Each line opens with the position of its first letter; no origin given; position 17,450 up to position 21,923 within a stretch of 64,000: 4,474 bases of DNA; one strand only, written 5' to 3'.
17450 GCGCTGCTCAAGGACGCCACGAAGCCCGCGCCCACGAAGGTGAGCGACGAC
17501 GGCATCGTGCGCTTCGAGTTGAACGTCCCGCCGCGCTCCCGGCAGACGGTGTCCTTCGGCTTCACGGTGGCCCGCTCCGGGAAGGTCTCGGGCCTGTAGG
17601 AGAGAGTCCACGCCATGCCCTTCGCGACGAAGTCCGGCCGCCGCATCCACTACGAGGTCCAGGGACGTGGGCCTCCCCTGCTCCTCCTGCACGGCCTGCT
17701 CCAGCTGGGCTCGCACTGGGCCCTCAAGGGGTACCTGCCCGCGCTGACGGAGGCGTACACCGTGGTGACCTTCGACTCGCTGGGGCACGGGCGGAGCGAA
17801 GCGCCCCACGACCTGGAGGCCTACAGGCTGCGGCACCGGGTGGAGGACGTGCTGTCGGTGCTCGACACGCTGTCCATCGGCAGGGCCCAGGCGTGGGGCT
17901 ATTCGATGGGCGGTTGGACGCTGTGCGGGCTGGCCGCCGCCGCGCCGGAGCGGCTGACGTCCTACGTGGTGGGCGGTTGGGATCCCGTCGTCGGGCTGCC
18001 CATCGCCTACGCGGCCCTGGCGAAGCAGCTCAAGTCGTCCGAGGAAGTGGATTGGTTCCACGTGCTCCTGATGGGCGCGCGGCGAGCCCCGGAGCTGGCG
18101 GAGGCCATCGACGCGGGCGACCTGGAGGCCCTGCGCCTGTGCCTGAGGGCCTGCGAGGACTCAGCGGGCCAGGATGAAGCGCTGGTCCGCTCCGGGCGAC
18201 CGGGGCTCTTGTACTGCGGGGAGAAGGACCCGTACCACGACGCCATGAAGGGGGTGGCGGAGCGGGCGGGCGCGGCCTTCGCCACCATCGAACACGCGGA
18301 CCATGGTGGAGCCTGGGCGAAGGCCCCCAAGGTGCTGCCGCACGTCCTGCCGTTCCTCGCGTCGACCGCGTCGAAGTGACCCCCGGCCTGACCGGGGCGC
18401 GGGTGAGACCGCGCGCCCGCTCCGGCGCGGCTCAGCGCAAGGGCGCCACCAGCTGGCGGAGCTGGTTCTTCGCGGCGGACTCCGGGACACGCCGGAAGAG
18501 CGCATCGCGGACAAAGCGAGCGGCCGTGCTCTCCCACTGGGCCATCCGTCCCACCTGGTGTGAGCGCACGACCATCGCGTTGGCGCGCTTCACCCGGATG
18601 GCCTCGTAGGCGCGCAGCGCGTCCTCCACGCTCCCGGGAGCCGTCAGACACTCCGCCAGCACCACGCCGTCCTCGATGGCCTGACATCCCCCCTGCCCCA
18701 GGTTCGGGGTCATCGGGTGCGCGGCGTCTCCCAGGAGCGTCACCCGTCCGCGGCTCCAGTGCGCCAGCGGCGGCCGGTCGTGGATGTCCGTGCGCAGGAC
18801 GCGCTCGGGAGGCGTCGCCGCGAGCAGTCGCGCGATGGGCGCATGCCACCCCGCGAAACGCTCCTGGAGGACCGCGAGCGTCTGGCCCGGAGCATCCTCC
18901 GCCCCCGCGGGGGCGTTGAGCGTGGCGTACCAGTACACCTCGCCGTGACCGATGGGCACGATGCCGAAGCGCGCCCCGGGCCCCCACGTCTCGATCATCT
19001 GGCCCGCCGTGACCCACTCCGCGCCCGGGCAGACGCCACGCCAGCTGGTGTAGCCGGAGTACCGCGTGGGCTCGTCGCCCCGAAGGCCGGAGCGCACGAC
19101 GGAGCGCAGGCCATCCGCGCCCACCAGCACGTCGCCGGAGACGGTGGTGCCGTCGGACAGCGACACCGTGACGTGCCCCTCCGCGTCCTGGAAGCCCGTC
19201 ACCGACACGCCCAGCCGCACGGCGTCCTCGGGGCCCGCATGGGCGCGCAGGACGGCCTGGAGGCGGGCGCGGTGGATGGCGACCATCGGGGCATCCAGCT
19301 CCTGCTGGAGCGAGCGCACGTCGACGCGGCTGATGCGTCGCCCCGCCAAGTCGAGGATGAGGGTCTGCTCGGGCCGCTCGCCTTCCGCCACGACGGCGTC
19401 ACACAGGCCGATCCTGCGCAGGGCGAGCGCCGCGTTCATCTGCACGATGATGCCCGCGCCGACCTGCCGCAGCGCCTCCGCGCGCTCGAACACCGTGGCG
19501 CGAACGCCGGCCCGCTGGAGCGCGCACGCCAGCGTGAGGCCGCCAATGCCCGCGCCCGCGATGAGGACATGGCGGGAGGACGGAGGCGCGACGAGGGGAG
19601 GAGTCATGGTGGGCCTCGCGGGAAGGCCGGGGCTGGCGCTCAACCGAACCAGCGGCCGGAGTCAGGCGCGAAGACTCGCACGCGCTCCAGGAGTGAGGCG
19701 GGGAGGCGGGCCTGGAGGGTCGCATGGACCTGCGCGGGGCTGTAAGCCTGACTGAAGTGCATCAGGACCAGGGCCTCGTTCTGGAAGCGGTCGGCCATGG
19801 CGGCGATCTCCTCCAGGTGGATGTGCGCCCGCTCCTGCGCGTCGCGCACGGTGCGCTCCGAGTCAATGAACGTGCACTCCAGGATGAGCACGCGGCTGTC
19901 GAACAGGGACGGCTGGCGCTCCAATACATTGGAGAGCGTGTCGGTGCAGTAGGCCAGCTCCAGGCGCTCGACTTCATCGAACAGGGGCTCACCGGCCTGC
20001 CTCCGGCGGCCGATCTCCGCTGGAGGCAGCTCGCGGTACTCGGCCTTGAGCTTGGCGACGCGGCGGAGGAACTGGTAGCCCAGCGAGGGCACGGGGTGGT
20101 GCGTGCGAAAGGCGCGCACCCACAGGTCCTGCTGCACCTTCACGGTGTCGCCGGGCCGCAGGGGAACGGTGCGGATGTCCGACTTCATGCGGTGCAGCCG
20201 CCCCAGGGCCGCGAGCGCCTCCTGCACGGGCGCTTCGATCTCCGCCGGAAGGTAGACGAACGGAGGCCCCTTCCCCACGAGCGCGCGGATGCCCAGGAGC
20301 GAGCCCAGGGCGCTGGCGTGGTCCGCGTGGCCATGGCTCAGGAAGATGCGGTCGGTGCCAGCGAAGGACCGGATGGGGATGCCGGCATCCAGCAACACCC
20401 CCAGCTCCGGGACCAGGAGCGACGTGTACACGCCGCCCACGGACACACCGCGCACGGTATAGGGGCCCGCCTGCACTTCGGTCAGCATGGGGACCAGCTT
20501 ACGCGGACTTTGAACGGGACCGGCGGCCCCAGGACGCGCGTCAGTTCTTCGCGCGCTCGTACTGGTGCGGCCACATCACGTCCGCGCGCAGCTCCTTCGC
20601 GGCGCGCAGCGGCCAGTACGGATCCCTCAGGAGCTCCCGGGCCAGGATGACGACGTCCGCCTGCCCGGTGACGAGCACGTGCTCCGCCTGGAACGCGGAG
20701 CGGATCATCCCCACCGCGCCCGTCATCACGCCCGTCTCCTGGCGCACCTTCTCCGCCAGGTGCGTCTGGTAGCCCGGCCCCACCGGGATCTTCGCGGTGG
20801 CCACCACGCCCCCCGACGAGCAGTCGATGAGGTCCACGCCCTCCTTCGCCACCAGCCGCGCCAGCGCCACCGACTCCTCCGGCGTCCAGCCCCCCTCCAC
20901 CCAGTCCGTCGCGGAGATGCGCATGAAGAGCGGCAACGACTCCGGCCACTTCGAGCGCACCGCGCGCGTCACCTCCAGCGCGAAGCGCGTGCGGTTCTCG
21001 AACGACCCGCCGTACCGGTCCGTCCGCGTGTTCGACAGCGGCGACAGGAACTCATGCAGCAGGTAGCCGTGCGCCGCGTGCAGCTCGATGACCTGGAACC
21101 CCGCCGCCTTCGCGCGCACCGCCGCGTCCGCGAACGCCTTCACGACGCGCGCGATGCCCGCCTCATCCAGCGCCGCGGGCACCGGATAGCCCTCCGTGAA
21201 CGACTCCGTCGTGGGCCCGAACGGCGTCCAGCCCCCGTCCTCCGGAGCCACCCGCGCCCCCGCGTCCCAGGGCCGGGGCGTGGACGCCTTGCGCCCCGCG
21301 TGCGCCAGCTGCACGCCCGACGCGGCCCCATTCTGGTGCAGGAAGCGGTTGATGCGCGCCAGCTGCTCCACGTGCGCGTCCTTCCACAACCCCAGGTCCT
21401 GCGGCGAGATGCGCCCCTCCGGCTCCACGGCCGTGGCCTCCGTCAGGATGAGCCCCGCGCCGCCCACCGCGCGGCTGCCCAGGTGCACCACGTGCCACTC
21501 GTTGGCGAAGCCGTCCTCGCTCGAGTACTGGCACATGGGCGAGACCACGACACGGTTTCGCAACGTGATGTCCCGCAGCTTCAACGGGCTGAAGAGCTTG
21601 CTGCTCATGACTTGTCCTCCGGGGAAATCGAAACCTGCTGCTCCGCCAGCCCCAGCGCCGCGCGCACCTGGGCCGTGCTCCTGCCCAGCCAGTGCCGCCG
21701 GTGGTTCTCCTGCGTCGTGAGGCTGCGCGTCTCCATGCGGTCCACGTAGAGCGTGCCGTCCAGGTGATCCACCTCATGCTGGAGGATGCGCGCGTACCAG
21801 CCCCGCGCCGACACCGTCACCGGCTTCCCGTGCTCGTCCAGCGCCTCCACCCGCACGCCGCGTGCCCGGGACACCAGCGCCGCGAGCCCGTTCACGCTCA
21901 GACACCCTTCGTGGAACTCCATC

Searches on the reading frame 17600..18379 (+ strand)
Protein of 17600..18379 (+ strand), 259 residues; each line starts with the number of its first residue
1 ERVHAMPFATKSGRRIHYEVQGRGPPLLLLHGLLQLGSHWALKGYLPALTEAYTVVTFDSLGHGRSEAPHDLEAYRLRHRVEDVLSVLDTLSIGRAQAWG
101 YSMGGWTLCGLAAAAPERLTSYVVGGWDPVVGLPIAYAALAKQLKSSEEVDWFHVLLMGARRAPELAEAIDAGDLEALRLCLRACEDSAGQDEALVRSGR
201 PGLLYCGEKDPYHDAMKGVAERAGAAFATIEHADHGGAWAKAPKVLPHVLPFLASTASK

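Call 8: search_protein_families(library=pfam, proteins=[window:17600-18379:+], max_evalue=0.01)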
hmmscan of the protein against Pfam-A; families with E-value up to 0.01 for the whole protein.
window:17600-18379:+ (259 aa): 3 families
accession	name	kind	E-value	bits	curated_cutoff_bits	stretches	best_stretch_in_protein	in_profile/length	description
PF00561.26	Abhydrolase_1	-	3.8e-17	63.2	25.8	1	25-123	1-98/245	alpha/beta hydrolase fold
PF12697.13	Abhydrolase_6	-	1.9e-14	55.3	26.3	1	27-238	1-205/217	Alpha/beta hydrolase family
PF12146.15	Hydrolase_4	-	2.2e-05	24.3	27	1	52-124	31-106/239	Serine aminopeptidase, S33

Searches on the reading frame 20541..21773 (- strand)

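Call 8: search_protein_families(library=pfam, proteins=[window:20541-21773:-], max_evalue=0.01)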
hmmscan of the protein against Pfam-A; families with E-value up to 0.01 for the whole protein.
window:20541-21773:- (410 aa): 1 family
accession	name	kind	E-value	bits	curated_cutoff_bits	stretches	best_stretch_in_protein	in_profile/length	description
PF00724.26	Oxidored_FMN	-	1.8e-77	261.4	27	1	59-396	1-340/342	NADH:flavin oxidoreductase / NADH oxidase family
